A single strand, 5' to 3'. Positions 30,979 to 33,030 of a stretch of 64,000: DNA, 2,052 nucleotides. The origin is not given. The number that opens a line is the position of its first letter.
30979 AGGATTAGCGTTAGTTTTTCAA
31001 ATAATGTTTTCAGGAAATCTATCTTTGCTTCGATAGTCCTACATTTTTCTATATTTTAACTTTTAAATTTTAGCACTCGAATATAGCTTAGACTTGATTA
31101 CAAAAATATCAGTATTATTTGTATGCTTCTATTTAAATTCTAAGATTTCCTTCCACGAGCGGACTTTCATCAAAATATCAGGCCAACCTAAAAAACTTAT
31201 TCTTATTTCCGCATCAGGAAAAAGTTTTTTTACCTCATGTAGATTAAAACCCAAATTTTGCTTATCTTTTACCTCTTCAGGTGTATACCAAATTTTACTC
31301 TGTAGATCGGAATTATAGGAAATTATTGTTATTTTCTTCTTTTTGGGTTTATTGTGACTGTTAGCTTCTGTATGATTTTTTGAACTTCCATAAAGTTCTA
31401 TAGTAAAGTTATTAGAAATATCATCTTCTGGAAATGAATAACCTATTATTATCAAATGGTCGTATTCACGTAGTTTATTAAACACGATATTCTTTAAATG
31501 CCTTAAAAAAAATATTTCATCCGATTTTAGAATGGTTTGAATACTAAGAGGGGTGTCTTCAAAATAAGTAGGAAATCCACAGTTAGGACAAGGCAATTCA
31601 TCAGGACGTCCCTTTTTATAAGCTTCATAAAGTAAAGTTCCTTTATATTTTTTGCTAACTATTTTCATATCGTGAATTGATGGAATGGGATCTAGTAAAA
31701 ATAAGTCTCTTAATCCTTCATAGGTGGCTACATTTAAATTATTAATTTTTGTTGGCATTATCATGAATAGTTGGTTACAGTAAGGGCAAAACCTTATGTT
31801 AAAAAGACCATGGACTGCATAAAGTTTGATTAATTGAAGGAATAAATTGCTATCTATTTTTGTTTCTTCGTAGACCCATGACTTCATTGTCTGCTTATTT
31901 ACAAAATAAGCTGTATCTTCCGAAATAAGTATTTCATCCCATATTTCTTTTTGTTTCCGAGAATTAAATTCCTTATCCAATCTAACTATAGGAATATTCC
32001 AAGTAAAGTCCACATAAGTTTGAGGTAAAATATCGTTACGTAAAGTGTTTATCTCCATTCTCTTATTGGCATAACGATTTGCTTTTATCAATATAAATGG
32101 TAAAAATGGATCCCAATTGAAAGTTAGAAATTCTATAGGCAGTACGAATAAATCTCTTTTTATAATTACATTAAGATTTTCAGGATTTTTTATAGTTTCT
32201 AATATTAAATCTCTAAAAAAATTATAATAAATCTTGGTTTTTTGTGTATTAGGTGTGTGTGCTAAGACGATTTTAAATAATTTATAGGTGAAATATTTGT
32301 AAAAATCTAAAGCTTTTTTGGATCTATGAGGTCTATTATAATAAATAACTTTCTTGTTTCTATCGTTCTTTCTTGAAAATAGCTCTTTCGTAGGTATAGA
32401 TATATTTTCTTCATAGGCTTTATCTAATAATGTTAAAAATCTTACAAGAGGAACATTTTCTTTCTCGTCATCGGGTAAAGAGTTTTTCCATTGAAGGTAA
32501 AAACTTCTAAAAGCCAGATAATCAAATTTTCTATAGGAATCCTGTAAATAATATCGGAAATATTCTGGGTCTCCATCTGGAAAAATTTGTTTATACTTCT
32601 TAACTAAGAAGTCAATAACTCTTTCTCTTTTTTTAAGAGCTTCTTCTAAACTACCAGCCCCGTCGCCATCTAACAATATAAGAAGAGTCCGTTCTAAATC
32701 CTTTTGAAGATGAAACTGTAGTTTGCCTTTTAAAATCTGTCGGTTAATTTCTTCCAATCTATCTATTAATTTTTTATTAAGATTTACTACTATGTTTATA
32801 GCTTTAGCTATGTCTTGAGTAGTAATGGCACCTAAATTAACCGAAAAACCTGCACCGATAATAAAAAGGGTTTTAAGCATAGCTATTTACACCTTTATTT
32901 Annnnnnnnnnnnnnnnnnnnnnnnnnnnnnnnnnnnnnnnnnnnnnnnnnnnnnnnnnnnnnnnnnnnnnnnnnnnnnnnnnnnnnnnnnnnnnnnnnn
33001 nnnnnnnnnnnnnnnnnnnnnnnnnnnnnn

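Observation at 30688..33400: AT-rich two-gene island: Zn-module SIR2-like protein plus an unrecognisable 139-aa partner (candidate undescribed defence-type system)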

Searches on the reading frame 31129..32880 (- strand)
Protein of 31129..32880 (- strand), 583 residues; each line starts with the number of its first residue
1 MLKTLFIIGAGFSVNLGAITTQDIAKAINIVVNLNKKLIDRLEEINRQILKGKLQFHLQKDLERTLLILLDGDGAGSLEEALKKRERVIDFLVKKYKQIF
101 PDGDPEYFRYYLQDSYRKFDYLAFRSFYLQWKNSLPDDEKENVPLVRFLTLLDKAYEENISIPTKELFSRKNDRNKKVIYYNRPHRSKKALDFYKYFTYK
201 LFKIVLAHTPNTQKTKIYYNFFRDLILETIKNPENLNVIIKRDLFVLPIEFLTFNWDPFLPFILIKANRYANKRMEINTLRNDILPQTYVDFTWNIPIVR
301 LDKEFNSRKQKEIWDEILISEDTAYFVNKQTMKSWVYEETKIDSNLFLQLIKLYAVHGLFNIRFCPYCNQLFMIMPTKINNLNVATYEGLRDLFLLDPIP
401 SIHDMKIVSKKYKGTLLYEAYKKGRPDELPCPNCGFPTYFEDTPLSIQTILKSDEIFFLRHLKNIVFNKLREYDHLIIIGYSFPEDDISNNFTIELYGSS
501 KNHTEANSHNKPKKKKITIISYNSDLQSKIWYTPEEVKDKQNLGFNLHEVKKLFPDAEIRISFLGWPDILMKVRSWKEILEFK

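Call 3: search_protein_families(library=pfam, proteins=[window:31129-32880:-], max_evalue=1)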
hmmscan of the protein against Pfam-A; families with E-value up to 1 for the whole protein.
window:31129-32880:- (583 aa): 2 families
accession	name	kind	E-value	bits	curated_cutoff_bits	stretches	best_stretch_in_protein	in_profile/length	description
PF22441.2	CLIC-like_N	-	0.1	13.3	23.5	1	361-388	15-42/86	CLIC-like N-terminal domain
PF13824.12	zf-Mss51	-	0.11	13.2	27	1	424-440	10-26/55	Zinc-finger of mitochondrial splicing suppressor 51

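Call 4: search_protein_families(library=padloc, proteins=[window:31129-32880:-], max_evalue=1)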
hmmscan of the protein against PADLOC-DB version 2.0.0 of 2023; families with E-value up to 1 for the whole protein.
window:31129-32880:- (583 aa): 1 family
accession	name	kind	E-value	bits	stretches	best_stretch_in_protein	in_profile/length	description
PDLC04447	PDC-M14A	-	0.037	12.4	0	364-384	21-41/152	-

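Call 5: search_protein_families(library=ncbifam, proteins=[window:31129-32880:-], max_evalue=1)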
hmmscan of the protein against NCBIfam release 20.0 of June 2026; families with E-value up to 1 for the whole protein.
window:31129-32880:- (583 aa): 1 family
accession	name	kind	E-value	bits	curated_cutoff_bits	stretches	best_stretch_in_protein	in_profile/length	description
TIGR00862.1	O-ClC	subfamily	0.088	12.6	358.95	0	361-388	15-42/236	intracellular chloride channel protein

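Call 6: search_protein_families(library=phrogs, proteins=[window:31129-32880:-], max_evalue=1)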
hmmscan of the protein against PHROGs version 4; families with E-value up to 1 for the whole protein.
window:31129-32880:- (583 aa): 0 families

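Call 7: find_homologous_proteins(query=window:31129-32880:-, max_evalue=0.001)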
Query window:31129-32880:- (583 aa): 11 proteins with E <= 0.001 among 8000 candidates.
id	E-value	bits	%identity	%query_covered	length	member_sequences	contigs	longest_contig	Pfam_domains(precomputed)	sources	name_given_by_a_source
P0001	0.0e+0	1296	98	100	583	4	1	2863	-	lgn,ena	-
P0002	2.2e-214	731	88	63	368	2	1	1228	-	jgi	jgi:hypothetical protein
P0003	2.3e-145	504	47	100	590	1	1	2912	-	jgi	jgi:hypothetical protein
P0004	1.5e-142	494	46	100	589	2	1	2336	-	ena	-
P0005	2.5e-134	467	44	100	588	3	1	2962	-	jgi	-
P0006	1.6e-128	448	42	99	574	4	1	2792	-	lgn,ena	-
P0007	9.6e-124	432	42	99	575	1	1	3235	-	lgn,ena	-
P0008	1.3e-120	422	40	99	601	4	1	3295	-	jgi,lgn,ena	-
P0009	1.5e-83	299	35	99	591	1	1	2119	-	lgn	-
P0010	3.3e-77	279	35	100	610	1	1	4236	-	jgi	jgi:hypothetical protein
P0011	3.5e-74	269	32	100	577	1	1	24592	-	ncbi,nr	ncbi:MAG: hypothetical protein HZA11_08445 [Nitrospirae bacterium]|nr:hypothetical protein [Nitrospi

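Call 8: search_solved_structures(query=window:31129-32880:-, max_evalue=10)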
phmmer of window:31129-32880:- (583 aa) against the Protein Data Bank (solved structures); distinct sequences matched with E-value up to 10: 3.
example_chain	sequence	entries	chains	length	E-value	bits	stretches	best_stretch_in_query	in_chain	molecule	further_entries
5aqf_B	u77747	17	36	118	0.21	13.3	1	35-93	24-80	BAG FAMILY MOLECULAR CHAPERONE REGULATOR 1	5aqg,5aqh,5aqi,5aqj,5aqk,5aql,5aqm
1hx1_B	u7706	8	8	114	0.33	12.6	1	35-93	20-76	BAG family molecular chaperone regulator 1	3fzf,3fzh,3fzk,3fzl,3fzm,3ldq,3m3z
9m6x_A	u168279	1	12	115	0.71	11.6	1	48-142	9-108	Gp7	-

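Call 14: find_encoding_contigs(protein=P0011, flank=10000, max_places=3)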
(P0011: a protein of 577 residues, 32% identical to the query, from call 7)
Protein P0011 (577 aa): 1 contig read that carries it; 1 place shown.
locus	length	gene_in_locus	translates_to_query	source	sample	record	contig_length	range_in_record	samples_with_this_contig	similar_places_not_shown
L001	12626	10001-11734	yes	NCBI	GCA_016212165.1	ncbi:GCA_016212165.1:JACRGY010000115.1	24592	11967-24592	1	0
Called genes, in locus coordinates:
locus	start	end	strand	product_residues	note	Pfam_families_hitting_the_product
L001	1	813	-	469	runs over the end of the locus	PF01590:GAF, PF13185:GAF_2, PF13492:GAF_3 (faint), PF00990:GGDEF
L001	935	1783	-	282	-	PF00574:CLP_protease (faint), PF25145:NfeD1b_N (weak), PF01343:Peptidase_S49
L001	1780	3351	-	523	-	PF21710:Spt6_S1 (faint), PF24685:OB_RRP5_4th (faint), PF00575:S1, PF00575:S1, PF23459:S1_RRP5 (weak), PF00575:S1, PF23459:S1_RRP5, PF00575:S1, +1 more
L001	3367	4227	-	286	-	PF02401:LYTB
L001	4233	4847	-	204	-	PF01553:Acyltransferase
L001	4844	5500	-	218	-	PF02224:Cytidylate_kin, PF13189:Cytidylate_kin2, PF13238:AAA_18 (weak), PF13207:AAA_17 (weak)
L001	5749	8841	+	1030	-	PF22240:ISP_coupler, PF02384:N6_Mtase, PF07669:Eco57I, PF18135:Type_ISP_C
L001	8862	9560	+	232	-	PF01541:GIY-YIG (weak), PF11149:DUF2924 (weak), PF18755:RAMA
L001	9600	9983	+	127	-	-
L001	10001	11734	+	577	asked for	-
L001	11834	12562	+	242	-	-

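Call 15: find_encoding_contigs(protein=P0010, flank=10000, max_places=3)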
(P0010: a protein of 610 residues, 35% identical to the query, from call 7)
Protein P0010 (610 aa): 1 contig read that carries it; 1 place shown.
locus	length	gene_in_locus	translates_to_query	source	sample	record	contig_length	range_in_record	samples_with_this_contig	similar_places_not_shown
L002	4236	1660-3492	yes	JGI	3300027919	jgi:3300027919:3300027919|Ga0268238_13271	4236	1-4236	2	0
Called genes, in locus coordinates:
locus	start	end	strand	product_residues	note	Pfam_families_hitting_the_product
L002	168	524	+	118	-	PF01909:NTP_transf_2, PF18765:Polbeta (weak)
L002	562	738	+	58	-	PF13711:DUF4160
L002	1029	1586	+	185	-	-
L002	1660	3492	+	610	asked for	-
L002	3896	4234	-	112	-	?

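Call 16: find_encoding_contigs(protein=P0008, flank=10000, max_places=3)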
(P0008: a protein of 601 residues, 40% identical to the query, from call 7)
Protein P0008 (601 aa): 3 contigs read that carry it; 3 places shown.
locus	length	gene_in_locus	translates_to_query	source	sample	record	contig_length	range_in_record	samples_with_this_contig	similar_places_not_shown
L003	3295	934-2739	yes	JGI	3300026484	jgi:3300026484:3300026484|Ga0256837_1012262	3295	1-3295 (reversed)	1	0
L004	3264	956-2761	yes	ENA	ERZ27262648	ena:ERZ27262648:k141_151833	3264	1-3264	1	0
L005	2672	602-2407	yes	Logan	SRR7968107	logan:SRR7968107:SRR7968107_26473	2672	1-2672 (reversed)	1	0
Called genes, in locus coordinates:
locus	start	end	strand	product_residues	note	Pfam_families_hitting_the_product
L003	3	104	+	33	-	?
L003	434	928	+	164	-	-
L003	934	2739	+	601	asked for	-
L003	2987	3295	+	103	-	?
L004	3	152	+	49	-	?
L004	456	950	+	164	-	-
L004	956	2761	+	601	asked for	-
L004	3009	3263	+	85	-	?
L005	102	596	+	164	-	-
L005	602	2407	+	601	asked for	-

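Call 17: find_encoding_contigs(protein=P0003, flank=10000, max_places=3)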
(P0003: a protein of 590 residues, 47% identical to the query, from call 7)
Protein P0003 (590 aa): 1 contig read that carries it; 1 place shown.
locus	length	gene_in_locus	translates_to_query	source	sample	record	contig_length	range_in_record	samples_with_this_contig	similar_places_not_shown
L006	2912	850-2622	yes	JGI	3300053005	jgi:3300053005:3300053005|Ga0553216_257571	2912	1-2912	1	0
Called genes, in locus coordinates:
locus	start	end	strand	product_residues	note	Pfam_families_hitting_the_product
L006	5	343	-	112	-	PF02033:RBFA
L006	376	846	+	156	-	-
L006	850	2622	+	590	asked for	-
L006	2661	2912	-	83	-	?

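Call 18: find_encoding_contigs(protein=P0009, flank=10000, max_places=3)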
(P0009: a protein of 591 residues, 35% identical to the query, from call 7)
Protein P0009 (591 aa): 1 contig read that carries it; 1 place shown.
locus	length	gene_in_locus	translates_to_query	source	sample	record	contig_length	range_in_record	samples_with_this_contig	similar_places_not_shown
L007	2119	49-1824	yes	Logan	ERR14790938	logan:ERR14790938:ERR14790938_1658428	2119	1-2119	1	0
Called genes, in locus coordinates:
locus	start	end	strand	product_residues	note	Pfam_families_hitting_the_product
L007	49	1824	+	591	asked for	-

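Call 19: find_encoding_contigs(protein=P0007, flank=10000, max_places=3)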
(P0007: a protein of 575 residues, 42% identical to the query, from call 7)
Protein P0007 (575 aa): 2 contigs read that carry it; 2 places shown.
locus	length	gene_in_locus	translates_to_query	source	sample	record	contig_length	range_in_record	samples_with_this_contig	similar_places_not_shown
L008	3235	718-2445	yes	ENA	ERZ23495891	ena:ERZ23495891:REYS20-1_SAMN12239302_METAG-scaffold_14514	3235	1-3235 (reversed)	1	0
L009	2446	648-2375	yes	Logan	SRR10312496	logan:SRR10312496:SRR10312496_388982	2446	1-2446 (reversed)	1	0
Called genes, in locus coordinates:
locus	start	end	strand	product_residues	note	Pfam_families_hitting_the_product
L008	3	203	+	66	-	?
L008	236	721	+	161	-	-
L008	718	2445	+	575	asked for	-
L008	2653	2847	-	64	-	-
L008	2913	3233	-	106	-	?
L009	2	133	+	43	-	?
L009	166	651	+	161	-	-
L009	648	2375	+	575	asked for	-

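Call 20: find_encoding_contigs(protein=P0005, flank=10000, max_places=3)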
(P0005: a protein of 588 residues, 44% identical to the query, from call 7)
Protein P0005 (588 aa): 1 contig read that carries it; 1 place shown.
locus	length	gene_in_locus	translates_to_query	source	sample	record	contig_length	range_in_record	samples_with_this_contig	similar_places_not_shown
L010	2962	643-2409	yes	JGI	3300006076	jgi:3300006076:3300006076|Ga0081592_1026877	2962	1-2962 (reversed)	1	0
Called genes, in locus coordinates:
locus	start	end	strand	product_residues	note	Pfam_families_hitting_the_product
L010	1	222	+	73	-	?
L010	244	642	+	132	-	-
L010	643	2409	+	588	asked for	-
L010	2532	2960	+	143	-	?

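Call 21: find_encoding_contigs(protein=P0004, flank=10000, max_places=3)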
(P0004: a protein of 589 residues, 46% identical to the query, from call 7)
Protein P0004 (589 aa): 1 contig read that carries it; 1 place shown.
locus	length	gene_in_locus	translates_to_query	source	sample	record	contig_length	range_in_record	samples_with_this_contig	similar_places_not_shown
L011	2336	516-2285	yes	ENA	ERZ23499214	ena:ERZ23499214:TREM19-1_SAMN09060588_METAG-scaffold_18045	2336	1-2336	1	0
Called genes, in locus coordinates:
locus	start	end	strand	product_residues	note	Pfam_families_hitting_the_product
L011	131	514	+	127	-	-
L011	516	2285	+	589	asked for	-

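Call 25: find_related_loci(query=A1, collection=genome_contigs, flank=10000)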
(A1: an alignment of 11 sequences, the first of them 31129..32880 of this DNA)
Query A1 (583 aa) in genome_contigs; peptide patterns used: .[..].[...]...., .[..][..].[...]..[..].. (x = any residue, [..] = any of these).
41 stretches matched a pattern; 5 encode a relative of the query (tblastn E <= 1e-3); 5 distinct loci.
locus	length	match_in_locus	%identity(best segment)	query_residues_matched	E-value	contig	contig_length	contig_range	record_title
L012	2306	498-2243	46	3-583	1e-159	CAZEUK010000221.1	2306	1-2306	MAG TPA_asm: uncultured Aquificales bacterium isolate SRP144503_co4_98 genome assembly, contig: NODE_26842_length_2306_c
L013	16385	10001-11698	42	4-583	3e-134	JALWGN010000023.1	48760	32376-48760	MAG: Desulfurobacteriaceae bacterium isolate T11_metabat2_scaf2bin.178 T11_NODE_157_length_48760_cov_7.046676, whole gen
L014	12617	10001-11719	32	3-583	2e-79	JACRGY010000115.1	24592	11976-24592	MAG: Nitrospirae bacterium isolate NC_groundwater_1763_Pr3_B-0.1um_44_11 SR-2_scaffold_141_2409450, whole genome shotgun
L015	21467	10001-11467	32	2-490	2e-61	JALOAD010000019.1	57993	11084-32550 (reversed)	MAG: Candidatus Muiribacterium halophilum isolate SO_2017_LW2 bin 137 scaffold_1222_c1_LW138R_2017, whole genome shotgun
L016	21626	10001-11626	30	1-583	6e-62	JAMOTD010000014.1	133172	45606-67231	MAG: Desulfurobacteriaceae bacterium isolate 4571-419_metabat1_scaf2bin.009 4571-419_scaffold_24_c1, whole genome shotgu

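Call 29: predict_structure(alignment_id=A1)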
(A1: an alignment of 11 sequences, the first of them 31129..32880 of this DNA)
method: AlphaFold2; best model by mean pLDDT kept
length: 583 residues; sequences in the alignment: 11
mean_pLDDT: 74.2   pTM: 0.79
mean pLDDT of the five models: 74.2, 73.4, 72.0, 69.4, 59.7
residues with pLDDT >= 90: 122; 70-90: 263; 50-70: 105; < 50: 93
segments of 3 or more residues with pLDDT < 50: 291-294, 310-315, 318-358, 447-454, 483-494, 496-511
pLDDT, mean of each block of 10 residues (from residue 1): 72 73 85 88 92 88 94 82 95 98 96 93 89 84 77 81 69 57 82 90 80 83 78 53 57 64 74 66 52 63 70 48 38 39 42 44 81 77 74 91 95 93 94 88 62 52 62 79 48 48 47 75 86 89 73 81 86 84 74
secondary structure, 60 per line:
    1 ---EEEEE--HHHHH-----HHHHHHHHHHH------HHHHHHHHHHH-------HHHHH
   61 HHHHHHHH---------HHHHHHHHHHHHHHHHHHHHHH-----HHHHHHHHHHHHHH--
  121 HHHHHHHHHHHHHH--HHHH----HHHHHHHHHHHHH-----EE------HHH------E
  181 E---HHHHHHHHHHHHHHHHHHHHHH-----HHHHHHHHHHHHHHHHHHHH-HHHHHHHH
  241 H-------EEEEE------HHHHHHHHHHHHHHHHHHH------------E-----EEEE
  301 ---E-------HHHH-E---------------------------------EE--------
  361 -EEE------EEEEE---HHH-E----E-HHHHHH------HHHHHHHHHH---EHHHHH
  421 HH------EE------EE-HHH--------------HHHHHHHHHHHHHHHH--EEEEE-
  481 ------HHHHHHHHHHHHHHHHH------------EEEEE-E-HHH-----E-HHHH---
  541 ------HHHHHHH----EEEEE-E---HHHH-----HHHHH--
elements in order: E4-8 H11-15 H21-31 H38-48 H56-68 H78-99 H105-118 H121-134 H137-140 H145-157 H185-206 H212-231 H233-241 E249-253 H260-278 E297-300 H312-315 E362-364 E371-375 H390-395 H402-411 H416-422 H457-472 E475-479 H487-503 E516-520 H534-537 H547-553 E558-562 H568-571 H577-581

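Call 30: search_protein_representatives(alignment_id=A1)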
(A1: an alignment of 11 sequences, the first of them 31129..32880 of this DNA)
Query: 11 sequences, 582 profile positions. Proteins with E-value up to 0.001 (for the whole library): 239; up to 1e-10: 140; up to 1e-30: 55. The best 150 are listed.
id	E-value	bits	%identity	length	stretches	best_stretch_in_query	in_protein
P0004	2.1e-251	852.1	-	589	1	4-582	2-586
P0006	5.8e-245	830.8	-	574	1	3-582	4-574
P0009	3.3e-228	775.5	-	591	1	3-582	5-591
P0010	3.3e-222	755.7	-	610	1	1-582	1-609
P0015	1.8e-178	611.3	-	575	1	6-581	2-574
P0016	4.6e-162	557.1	-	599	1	4-582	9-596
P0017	1.1e-158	545.9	-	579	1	16-581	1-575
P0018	2.0e-158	545.1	-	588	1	5-581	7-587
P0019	4.3e-154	530.8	-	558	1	1-582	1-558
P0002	2.2e-152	525.1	-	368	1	219-582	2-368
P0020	2.4e-135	468.9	-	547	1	6-581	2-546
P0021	6.0e-133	460.9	-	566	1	6-582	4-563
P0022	6.9e-124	431.0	-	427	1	155-582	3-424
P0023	1.6e-120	419.9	-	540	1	6-582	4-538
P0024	7.5e-120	417.7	-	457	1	171-582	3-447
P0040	7.6e-58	213.0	-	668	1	7-570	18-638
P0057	3.3e-34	134.9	-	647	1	8-573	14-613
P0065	2.7e-30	122.0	-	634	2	11-372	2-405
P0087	2.9e-23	98.8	-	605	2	421-572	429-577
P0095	1.3e-21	93.3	-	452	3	424-572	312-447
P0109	1.4e-19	86.6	-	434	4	414-565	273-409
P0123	8.7e-18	80.7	-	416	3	419-573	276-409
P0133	5.3e-15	71.5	-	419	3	425-573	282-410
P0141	3.2e-12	62.3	-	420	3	425-529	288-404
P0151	6.5e-10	54.7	-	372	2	208-372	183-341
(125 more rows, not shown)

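Call 32: search_protein_families(library=pfam, proteins=[P0040, P0057, P0065, P0087, P0095, P0109, P0123, P0133, P0141, P0151], max_evalue=0.1)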
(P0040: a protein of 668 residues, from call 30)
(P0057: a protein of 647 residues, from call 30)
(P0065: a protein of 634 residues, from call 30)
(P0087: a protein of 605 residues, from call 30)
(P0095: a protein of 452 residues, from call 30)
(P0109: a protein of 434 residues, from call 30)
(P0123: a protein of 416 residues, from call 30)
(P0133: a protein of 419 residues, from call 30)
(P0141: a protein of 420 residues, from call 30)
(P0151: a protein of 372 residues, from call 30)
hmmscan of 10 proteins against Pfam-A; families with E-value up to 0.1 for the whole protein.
P0040 (668 aa): 0 families

P0057 (647 aa): 0 families

P0065 (634 aa): 0 families

P0087 (605 aa): 0 families

P0095 (452 aa): 2 families
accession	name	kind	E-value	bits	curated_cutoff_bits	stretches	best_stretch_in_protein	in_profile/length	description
PF13289.12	SIR2_2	-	0.0095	16.5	24.5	1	332-398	61-124/141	SIR2-like domain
PF23455.1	DUF7129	-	0.015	15.4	30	0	307-326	7-26/45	Domain of unknown function (DUF7129)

P0109 (434 aa): 6 families
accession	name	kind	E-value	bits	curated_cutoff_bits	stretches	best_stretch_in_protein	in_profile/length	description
PF08792.16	A2L_zn_ribbon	-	0.022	14.9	22.9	0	277-292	15-31/33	A2L zinc ribbon domain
PF13719.11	Zn_ribbon_5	-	0.032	14.4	29.3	0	284-298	4-18/37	zinc-ribbon domain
PF08271.17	Zn_Ribbon_TF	-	0.042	13.9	29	0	284-296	2-14/43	TFIIB zinc-binding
PF14353.12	CpXC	-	0.048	14.1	25.4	0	283-322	38-76/121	CpXC protein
PF09297.16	Zn_ribbon_NUD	-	0.069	13.3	24.8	0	285-296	6-17/32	NADH pyrophosphatase zinc ribbon domain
PF14952.11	zf-tcix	-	0.097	12.7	31.2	0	284-291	12-19/42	Putative treble-clef, zinc-finger, Zn-binding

P0123 (416 aa): 2 families
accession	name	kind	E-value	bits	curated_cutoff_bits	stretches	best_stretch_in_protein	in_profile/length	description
PF13289.12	SIR2_2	-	0.0028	18.2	24.5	1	314-366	73-128/141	SIR2-like domain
PF18551.6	TackOD1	-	0.051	13.6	32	0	248-296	121-163/188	Thaumarchaeal output domain 1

P0133 (419 aa): 2 families
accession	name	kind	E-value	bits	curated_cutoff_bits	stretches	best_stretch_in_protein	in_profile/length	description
PF07754.17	HVO_2753_ZBP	-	0.062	13.5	33.2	0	245-256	34-45/46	Small zinc finger protein HVO_2753-like, Zn-binding pocket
PF24854.1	DUF7728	-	0.082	13.5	27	0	279-335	6-60/155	Domain of unknown function (DUF7728)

P0141 (420 aa): 1 family
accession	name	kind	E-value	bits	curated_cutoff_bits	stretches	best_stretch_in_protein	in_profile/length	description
PF07728.20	AAA_5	-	0.07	13.6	22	0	328-405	25-100/139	AAA domain (dynein-related subfamily)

P0151 (372 aa): 1 family
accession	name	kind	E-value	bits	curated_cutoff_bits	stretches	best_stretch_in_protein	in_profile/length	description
PF24643.1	DUF7637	-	0.069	13.7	27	0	126-191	32-95/112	Domain of unknown function (DUF7637)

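Call 43: search_solved_structures(query=A1, max_evalue=10, show_alignments=3)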
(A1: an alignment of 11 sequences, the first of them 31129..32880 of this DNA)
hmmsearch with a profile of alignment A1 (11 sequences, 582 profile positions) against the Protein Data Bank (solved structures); distinct sequences matched with E-value up to 10: 0.
